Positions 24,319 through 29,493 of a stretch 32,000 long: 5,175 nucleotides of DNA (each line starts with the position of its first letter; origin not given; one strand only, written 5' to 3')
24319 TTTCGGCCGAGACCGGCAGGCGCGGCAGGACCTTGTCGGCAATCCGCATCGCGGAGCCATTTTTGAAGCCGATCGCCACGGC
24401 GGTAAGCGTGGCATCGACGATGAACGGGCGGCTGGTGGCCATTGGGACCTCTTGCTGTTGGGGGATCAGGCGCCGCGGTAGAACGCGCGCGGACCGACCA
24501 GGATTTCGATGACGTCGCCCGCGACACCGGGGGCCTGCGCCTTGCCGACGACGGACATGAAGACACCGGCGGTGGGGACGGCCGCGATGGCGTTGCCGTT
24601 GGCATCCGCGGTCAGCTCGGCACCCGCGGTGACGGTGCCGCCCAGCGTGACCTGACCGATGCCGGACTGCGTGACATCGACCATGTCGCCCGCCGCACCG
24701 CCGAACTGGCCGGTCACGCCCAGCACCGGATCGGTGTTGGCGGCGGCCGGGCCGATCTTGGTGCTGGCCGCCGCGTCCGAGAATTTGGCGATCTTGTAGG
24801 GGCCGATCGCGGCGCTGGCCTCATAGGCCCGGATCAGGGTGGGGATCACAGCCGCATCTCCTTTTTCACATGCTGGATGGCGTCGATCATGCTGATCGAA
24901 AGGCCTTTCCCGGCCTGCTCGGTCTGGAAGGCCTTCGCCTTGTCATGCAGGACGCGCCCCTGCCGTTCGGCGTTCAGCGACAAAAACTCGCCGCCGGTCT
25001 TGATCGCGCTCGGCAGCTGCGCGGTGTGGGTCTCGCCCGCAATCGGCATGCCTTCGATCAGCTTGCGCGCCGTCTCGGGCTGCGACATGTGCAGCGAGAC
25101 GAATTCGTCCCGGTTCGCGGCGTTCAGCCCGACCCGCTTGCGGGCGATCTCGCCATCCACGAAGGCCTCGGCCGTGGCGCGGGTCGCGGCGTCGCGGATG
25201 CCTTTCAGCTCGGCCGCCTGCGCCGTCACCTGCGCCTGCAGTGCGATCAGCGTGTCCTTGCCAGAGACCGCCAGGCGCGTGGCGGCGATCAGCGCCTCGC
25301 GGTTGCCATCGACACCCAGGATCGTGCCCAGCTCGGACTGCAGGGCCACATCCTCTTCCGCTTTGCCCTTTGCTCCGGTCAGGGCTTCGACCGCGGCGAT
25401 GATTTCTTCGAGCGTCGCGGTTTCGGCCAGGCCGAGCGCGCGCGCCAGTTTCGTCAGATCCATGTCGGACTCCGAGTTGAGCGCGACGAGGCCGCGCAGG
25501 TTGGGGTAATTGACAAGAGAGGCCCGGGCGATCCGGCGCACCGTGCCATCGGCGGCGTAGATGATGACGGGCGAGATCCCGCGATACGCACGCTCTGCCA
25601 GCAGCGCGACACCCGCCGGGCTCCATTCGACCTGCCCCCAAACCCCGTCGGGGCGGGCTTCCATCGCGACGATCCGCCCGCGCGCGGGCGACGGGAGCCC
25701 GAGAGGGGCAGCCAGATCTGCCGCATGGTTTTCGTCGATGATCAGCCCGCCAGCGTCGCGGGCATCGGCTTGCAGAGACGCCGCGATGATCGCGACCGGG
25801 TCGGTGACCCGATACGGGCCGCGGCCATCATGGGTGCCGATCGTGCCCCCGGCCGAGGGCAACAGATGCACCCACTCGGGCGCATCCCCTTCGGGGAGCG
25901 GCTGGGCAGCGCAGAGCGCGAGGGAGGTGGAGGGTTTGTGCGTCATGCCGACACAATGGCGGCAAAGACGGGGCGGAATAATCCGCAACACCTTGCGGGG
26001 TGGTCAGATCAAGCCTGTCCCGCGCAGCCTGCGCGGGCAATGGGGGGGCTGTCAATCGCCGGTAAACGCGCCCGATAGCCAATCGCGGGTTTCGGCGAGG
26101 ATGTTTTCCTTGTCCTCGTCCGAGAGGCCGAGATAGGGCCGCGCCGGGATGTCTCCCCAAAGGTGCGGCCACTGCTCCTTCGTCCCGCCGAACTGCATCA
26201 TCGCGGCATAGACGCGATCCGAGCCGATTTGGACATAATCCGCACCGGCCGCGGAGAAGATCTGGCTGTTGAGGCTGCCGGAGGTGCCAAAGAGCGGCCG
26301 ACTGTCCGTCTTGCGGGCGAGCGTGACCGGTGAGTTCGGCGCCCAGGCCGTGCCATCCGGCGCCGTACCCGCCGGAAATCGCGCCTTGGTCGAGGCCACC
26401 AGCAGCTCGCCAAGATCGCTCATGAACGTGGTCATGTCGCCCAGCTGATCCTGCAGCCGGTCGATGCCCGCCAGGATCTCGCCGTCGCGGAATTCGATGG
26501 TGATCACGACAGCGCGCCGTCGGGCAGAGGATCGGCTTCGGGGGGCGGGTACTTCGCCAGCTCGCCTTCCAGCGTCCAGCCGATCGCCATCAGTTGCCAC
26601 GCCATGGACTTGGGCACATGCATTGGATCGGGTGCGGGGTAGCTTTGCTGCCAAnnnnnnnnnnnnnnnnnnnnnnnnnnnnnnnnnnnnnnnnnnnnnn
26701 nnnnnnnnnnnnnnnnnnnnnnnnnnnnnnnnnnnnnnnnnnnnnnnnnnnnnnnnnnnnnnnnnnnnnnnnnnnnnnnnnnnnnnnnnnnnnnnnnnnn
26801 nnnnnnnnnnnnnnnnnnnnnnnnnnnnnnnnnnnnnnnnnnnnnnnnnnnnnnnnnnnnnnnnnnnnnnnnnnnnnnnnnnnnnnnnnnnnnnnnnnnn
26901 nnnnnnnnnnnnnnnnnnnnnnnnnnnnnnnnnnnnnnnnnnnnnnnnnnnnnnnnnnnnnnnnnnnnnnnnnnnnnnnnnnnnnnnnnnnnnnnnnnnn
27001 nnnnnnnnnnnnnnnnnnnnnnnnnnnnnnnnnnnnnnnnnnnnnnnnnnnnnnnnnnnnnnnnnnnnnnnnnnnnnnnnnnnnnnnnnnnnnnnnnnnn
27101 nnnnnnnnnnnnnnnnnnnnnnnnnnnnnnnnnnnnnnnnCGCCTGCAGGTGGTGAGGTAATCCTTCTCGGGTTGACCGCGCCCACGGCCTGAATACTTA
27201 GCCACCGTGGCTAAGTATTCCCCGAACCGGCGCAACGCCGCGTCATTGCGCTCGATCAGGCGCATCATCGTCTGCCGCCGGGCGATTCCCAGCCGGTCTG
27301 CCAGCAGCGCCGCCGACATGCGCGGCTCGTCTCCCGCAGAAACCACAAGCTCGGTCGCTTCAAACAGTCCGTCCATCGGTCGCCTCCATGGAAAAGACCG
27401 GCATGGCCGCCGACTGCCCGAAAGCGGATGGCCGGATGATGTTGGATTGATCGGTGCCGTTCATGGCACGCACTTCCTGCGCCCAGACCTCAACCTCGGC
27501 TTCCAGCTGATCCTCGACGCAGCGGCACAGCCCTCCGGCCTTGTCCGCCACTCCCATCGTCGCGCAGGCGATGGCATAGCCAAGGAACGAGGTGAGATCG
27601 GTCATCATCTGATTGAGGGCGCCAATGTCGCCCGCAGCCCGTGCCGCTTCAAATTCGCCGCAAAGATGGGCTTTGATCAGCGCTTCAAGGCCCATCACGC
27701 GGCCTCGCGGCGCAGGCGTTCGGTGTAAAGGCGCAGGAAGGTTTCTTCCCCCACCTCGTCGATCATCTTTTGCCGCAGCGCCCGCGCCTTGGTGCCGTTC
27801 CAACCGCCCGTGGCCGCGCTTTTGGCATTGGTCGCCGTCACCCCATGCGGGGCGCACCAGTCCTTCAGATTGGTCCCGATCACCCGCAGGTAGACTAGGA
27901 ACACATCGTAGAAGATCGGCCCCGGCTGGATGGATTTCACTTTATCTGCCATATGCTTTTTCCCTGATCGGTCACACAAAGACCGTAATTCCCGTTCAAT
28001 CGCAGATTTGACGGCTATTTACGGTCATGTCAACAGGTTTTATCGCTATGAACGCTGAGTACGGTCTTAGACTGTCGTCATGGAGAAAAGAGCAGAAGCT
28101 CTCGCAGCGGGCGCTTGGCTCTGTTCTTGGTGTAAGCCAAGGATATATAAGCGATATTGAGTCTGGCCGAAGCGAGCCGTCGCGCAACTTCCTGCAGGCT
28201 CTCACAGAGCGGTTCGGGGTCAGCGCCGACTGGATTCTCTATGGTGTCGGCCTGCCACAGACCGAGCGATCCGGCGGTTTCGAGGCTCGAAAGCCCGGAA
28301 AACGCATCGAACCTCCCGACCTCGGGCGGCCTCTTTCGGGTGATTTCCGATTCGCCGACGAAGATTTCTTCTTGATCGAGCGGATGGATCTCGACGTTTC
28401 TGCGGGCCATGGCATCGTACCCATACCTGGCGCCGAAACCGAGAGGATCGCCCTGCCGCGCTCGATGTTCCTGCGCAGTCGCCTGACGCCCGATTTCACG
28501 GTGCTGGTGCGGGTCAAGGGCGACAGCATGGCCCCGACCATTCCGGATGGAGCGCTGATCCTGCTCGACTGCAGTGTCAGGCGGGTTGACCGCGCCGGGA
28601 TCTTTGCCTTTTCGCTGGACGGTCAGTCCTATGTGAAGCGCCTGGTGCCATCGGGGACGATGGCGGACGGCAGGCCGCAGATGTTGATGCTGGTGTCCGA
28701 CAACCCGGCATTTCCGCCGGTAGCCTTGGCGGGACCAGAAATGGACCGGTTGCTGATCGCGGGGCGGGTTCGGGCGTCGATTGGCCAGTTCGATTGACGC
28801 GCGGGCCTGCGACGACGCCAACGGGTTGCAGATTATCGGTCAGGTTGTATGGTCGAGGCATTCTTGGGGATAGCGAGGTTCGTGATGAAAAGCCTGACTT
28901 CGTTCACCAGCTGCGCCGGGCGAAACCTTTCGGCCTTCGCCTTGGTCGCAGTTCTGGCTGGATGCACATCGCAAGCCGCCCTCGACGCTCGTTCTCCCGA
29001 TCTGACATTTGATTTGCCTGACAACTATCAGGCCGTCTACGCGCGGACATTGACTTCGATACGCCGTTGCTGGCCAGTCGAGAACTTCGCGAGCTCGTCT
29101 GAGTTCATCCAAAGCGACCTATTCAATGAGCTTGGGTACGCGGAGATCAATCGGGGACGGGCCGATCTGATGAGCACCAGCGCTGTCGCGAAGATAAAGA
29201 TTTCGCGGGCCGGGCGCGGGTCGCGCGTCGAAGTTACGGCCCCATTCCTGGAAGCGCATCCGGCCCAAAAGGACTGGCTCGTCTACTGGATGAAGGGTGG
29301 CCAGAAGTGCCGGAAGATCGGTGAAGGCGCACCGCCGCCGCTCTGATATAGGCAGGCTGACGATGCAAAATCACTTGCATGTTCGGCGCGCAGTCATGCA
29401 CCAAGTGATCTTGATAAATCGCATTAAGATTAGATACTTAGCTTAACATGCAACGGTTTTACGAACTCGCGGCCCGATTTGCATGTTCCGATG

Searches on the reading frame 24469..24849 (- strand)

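Call 36: search_protein_families(library=phrogs, proteins=[window:24469-24849:-], max_evalue=0.001)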
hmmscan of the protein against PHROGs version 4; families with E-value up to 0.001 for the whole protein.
window:24469-24849:- (127 aa): 1 family
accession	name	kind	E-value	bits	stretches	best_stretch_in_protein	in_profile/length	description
phrog_673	-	head and packaging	4.1e-25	90.2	1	3-122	18-132/260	head scaffolding protein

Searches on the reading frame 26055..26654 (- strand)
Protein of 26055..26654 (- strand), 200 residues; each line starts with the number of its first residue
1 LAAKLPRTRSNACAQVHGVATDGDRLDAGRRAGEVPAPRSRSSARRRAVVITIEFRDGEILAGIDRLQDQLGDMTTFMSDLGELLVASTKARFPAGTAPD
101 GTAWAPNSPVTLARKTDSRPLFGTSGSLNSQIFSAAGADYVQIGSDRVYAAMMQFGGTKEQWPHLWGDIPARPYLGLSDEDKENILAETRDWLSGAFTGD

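Call 36: search_protein_families(library=phrogs, proteins=[window:26055-26654:-], max_evalue=0.001)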
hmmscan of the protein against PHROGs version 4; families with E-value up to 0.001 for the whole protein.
window:26055-26654:- (200 aa): 2 families
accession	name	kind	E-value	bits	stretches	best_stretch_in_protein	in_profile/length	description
phrog_26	-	connector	6.8e-38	131.9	1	42-199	71-232/321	tail completion or Neck1 protein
phrog_222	-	connector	2.4e-06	28.4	1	69-124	201-250/276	tail completion or Neck1 protein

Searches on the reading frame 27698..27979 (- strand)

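Call 36: search_protein_families(library=phrogs, proteins=[window:27698-27979:-], max_evalue=0.001)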
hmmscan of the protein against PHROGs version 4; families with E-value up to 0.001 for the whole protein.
window:27698-27979:- (94 aa): 1 family
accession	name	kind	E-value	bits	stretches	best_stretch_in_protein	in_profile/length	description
phrog_15281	-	unknown function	1.8e-09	38.4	1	14-77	7-70/78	-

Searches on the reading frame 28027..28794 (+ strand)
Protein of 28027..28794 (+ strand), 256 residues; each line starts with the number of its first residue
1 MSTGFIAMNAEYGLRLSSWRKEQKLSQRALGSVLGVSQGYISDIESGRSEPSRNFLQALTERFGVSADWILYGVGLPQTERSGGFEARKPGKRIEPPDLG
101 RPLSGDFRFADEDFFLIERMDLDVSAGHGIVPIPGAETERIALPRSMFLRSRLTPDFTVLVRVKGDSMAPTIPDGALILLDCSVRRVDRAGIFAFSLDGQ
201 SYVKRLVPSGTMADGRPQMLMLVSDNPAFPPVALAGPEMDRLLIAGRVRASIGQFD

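Call 36: search_protein_families(library=phrogs, proteins=[window:28027-28794:+], max_evalue=0.001)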
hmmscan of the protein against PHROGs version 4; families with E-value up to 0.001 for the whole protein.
window:28027-28794:+ (256 aa): 16 families
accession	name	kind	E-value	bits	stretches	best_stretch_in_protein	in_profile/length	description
phrog_4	-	transcription regulation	6.7e-40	138.3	1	9-253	134-337/400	transcriptional repressor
phrog_6201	-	transcription regulation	3.1e-19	70.1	1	155-254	25-117/121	CI-like repressor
phrog_8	-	transcription regulation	1.6e-14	55.2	1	11-78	161-223/346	transcriptional regulator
phrog_2328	-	transcription regulation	3.5e-10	40.8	1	9-84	13-87/128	transcriptional repressor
phrog_1373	-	transcription regulation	2.8e-09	38.2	1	16-68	68-120/166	transcriptional regulator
phrog_3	-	transcription regulation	7.6e-09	36.8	1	9-78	86-153/430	transcriptional repressor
phrog_7241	-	transcription regulation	1.2e-08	36.1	1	16-68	66-118/122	transcriptional regulator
phrog_2967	-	transcription regulation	1.4e-08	35.5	1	9-73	8-72/225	transcriptional regulator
phrog_2439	-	transcription regulation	6.5e-07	29.5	1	13-68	9-64/367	transcriptional regulator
phrog_811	-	DNA, RNA and nucleotide metabolism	1.1e-06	29.2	1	155-252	45-132/140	UmuD-like protein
phrog_5823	-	transcription regulation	1e-05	25.9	1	8-66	3-62/404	transcriptional regulator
phrog_4836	-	transcription regulation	1.8e-05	25.4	1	11-81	75-145/194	CII-like regulator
phrog_2104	-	unknown function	0.00012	23.2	1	18-56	46-84/103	-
phrog_7396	-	unknown function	0.00025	21.8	1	16-71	20-78/227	-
phrog_3037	-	transcription regulation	0.00047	21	1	28-75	32-79/189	transcriptional repressor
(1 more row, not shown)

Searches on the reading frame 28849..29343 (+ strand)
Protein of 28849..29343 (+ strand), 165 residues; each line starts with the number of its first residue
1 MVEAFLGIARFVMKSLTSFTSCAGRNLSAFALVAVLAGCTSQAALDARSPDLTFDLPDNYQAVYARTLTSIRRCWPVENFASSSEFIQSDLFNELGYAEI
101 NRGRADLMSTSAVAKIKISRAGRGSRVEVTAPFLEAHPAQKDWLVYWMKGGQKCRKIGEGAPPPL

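Call 36: search_protein_families(library=phrogs, proteins=[window:28849-29343:+], max_evalue=0.001)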
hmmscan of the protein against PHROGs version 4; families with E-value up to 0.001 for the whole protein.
window:28849-29343:+ (165 aa): 0 families

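Call 92: search_protein_families(library=pfam, proteins=[window:28849-29343:+], max_evalue=0.05)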
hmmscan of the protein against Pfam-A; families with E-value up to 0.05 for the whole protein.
window:28849-29343:+ (165 aa): 0 families

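Call 99: search_protein_families(library=ncbifam, proteins=[window:28849-29343:+], max_evalue=0.01)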
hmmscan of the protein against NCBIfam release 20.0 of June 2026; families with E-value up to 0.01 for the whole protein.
window:28849-29343:+ (165 aa): 1 family
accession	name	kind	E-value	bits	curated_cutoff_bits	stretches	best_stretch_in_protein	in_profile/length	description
NF046053.1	lipo_BPTD_2524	equivalog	6.5e-07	29.8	50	1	28-120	7-93/132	BPTD_2524 family lipoprotein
